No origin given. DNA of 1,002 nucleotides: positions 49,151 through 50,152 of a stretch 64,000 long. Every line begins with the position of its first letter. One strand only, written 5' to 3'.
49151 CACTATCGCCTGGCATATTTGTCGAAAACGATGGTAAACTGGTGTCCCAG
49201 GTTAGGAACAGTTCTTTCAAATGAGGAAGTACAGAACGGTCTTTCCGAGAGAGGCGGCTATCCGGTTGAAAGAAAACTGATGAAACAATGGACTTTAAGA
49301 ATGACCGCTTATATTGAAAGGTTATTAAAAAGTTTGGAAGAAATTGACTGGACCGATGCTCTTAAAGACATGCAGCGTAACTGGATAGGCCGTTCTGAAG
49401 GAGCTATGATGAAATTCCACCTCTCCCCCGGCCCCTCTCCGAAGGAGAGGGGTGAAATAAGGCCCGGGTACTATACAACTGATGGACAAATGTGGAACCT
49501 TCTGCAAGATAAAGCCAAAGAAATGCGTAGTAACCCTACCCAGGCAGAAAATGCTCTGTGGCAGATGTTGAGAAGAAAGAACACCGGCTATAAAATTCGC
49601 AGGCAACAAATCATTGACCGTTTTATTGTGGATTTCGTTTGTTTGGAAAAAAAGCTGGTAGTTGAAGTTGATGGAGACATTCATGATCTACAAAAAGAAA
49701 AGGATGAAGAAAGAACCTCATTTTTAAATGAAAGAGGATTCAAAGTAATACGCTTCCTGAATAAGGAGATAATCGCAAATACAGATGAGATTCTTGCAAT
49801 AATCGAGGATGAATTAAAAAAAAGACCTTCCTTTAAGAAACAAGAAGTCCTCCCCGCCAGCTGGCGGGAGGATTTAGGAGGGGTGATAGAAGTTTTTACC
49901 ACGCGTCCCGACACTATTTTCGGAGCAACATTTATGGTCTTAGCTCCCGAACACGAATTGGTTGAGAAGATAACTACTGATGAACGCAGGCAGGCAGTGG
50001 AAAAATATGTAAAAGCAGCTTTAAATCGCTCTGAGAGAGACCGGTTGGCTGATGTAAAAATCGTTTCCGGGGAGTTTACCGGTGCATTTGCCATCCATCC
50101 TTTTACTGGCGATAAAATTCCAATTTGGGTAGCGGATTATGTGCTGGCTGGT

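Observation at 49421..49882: Complete DUF559 endonuclease domain inserted in frame into the essential leuS gene, bounded by GC-rich hairpins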

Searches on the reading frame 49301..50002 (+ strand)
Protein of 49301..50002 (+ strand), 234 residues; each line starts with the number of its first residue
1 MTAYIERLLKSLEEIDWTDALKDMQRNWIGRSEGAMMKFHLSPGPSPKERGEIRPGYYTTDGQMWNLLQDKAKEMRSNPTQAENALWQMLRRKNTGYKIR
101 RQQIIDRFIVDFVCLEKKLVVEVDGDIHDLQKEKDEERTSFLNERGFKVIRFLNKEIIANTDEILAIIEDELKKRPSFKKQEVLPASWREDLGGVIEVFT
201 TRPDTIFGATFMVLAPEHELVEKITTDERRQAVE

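Call 12: find_homologous_proteins(query=window:49301-50002:+, max_evalue=0.00001)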
Query window:49301-50002:+ (234 aa): 6295 proteins with E <= 0.00001 among 6867 candidates; the best 120 are listed.
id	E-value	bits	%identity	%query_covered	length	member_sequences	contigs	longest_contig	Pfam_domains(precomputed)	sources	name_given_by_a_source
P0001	1.5e-68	249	54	100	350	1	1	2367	PF04480.19,PF13603.13,PF18741.8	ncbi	-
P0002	1.0e-64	236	52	100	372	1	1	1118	PF04480.19,PF13603.13,PF18741.8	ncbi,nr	ncbi:MAG TPA: DUF559 domain-containing protein, partial [Mariniflexile sp.]|nr:DUF559 domain-contain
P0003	1.2e-63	233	50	100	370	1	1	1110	PF04480.19,PF13603.13,PF18741.8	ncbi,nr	ncbi:MAG: leucine--tRNA ligase, partial [Marivirga sp.]|nr:leucine--tRNA ligase [Marivirga sp.]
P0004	7.9e-63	230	60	75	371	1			PF04480.19,PF00133.29,PF18741.8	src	-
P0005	2.0e-57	212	54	88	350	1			PF04480.19,PF13603.13,PF18741.8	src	-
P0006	5.2e-57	211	39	100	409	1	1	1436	PF04480.19,PF13603.13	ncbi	ncbi:MAG: DUF559 domain-containing protein, partial [Pedobacter sp.]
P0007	7.8e-54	201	45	100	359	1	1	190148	PF04480.19,PF13603.13,PF18741.8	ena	-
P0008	1.3e-53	200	44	100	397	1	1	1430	PF04480.19,PF13603.13,PF18741.8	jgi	jgi:leucyl-tRNA synthetase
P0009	1.7e-50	190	43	100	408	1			PF04480.19,PF13603.13,PF18741.8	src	-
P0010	4.2e-50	188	43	100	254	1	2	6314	PF04480.19,PF13603.13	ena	-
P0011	6.5e-50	188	49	86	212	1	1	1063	PF04480.19,PF13603.13,PF18741.8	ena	-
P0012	1.3e-49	187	50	88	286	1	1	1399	PF04480.19,PF18741.8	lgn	-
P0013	4.4e-49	185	48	83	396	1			PF09334.18,PF04480.19,PF00133.29,PF18741.8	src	-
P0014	8.6e-49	184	50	80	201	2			PF04480.19,PF13603.13,PF18741.8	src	-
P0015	2.4e-48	183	58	64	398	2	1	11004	PF09334.18,PF04480.19,PF00133.29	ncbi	ncbi:MAG: leucyl-tRNA synthetase, partial [Bacteroidia bacterium]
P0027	4.0e-42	162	58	54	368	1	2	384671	PF00814.32,PF04480.19,PF18741.8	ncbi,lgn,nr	ncbi:MAG: tRNA (adenosine(37)-N6)-threonylcarbamoyltransferase complex dimerization subunit type 1 T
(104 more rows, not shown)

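Call 21: find_encoding_contigs(protein=P0027, flank=10000, max_places=3)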
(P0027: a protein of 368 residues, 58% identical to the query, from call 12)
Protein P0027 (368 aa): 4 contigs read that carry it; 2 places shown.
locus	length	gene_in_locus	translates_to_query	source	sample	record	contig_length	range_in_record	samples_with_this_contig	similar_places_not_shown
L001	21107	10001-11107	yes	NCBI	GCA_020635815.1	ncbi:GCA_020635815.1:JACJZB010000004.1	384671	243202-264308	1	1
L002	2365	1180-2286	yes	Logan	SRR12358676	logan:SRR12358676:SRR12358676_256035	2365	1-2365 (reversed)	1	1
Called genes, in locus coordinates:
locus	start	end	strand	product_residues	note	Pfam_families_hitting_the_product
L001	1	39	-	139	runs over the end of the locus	PF07661:MORN_2 (weak)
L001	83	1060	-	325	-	PF00348:polyprenyl_synt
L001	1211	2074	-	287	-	PF00849:PseudoU_synth_2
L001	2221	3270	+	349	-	PF04389:Peptidase_M28 (faint), PF05343:Peptidase_M42, PF01546:Peptidase_M20 (weak)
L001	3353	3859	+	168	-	PF02620:YceD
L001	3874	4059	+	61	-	PF01783:Ribosomal_L32p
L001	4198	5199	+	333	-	PF00108:Thiolase_N (weak), PF08545:ACP_syn_III, PF08541:ACP_syn_III_C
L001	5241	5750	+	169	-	PF00364:Biotin_lipoyl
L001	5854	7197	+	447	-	PF00289:Biotin_carb_N, PF02222:ATP-grasp, PF02786:CPSase_L_D2, PF07478:Dala_Dala_lig_C, PF08443:RimK (faint), PF02785:Biotin_carb_C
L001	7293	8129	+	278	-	PF00582:Usp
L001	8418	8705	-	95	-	-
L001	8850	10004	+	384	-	PF00691:OmpA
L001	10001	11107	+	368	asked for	PF00814:TsaD, PF04480:DUF559, PF18741:MTES_1575 (weak)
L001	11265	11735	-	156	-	PF14343:PrcB_C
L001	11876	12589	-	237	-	PF03740:PdxJ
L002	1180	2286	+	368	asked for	PF00814:TsaD, PF04480:DUF559, PF18741:MTES_1575 (weak)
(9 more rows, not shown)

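Call 26: find_related_loci(query=window:49301-50002:+, collection=genome_contigs, flank=6000)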
Query window:49301-50002:+ (234 aa) in genome_contigs; peptide patterns used: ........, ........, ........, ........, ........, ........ (x = any residue, [..] = any of these).
600 stretches matched a pattern (row limit reached: there are more); 564 encode a relative of the query (tblastn E <= 1e-3); the best 80 are kept; 80 distinct loci.
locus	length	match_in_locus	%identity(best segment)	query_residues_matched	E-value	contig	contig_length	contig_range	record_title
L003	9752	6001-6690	52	1-234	1e-74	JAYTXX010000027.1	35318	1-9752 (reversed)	MAG: Bacteroidota bacterium isolate GFS_6009 GFS_6009_26, whole genome shotgun sequence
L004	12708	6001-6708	53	1-234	3e-73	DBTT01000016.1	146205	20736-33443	MAG TPA_asm: Bacteroidales bacterium UBA1309 UBA1309_contig_491, whole genome shotgun sequence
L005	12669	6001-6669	53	1-234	3e-71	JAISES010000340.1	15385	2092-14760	MAG: Prevotella sp. isolate Gx485_bin205 k119_2506553, whole genome shotgun sequence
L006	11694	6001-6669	51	1-234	1e-69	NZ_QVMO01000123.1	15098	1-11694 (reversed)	Dysgonomonas sp. 521 scaffold123_size15098, whole genome shotgun sequence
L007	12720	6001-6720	52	1-234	1e-67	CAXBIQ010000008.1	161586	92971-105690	MAG TPA_asm: uncultured Flavobacteriaceae bacterium isolate ERR2762141_binner123_Refined_45 genome assembly, contig: ERZ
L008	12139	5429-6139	48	1-233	8e-64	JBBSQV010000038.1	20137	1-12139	MAG: Flavobacteriales bacterium isolate SVL1_sbin.19 SVL1_sbin.19_K_982155_L_20137_cov_22.7044, whole genome shotgun seq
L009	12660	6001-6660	57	1-227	6e-78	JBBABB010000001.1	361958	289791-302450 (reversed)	MAG: Candidatus Paceibacterota bacterium isolate SO_2017_GW3_9 scaffold_29_c2_OW296A_2017, whole genome shotgun sequence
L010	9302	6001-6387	53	47-172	4e-37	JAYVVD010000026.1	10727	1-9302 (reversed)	MAG: Ferruginibacter sp. isolate GL75_UP_metabinner_4_sub GL75_UP_metabinner_4_sub_25, whole genome shotgun sequence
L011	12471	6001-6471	46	57-210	4e-34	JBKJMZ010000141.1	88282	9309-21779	MAG: Ferruginibacter sp. isolate ant_bin.348 k117_850858, whole genome shotgun sequence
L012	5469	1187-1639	44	41-180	1e-32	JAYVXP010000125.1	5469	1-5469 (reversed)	MAG: Bacteroidia bacterium isolate GL85_DN_metabat_141 GL85_DN_metabat_141_124, whole genome shotgun sequence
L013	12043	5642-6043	48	51-182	2e-31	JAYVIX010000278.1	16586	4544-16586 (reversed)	MAG: Cytophagales bacterium isolate GL51_Up_metabinner_6_sub GL51_Up_metabinner_6_sub_277, whole genome shotgun sequence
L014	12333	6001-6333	54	1-234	6e-21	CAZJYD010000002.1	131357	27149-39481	MAG TPA_asm: uncultured Bacteroidales bacterium isolate SRP141376_co1_300 genome assembly, contig: NODE_289_length_13135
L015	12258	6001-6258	82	1-234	2e-17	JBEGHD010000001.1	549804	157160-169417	Flavobacteriales bacterium DA487 scaffold_1_length=549805, whole genome shotgun sequence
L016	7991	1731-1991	87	1-234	6e-16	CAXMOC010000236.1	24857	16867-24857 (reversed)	MAG: uncultured Opitutales bacterium isolate 07C-BC-St03_bin.23.orig genome assembly, contig: k141_1636378, whole genome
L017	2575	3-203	79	19-234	7e-16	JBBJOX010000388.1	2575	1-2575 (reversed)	MAG: Thermomicrobiales bacterium isolate RDP_SRG_02 MBC-RDOWN_F0-S0_36620, whole genome shotgun sequence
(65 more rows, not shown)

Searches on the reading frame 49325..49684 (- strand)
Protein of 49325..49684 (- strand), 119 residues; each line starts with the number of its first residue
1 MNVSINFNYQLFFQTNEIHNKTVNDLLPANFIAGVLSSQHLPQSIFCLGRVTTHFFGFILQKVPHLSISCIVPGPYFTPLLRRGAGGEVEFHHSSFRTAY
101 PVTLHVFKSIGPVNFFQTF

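Call 84: search_protein_families(library=pfam, proteins=[window:49325-49684:-], max_evalue=1)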
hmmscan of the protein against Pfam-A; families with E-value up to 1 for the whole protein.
window:49325-49684:- (119 aa): 0 families
